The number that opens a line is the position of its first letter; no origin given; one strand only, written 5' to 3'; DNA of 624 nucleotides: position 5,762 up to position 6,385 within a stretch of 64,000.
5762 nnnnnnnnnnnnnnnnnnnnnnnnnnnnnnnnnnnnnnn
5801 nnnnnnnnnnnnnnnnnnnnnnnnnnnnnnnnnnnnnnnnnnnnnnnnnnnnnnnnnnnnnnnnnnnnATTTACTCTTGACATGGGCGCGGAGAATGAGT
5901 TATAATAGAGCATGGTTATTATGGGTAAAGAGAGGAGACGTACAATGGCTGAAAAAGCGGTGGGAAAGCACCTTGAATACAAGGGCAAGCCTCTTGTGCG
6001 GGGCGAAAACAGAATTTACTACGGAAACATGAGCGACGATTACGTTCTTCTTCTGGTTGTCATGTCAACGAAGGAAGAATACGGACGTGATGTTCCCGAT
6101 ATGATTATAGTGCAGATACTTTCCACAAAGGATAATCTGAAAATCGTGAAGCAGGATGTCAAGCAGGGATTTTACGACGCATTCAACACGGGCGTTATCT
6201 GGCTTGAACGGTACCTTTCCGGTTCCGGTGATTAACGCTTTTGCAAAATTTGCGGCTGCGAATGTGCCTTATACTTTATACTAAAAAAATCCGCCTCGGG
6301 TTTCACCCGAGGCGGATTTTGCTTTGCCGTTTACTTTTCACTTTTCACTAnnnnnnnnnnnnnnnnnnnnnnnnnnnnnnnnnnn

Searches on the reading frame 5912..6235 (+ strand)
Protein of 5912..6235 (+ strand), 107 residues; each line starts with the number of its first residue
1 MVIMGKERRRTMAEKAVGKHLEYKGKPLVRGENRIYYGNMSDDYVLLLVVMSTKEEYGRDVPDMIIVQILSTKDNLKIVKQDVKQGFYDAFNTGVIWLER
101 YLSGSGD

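Call 53: find_encoding_contigs(protein=window:5945-6235:+, flank=10000, max_places=10)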
Protein window:5945-6235:+ (96 aa): 1 contig read that carries it; 1 place shown.
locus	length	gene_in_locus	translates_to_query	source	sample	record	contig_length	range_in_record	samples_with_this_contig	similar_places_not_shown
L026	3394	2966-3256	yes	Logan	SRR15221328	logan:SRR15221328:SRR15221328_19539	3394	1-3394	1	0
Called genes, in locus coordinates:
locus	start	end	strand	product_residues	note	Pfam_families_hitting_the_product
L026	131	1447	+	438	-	-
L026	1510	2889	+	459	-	PF00919:UPF0004, PF04055:Radical_SAM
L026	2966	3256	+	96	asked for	-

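Call 55: search_protein_families(library=pfam, max_evalue=1e-8, proteins=[window:5912-6235:+])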
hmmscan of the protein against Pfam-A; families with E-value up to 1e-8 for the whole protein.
window:5912-6235:+ (107 aa): 0 families
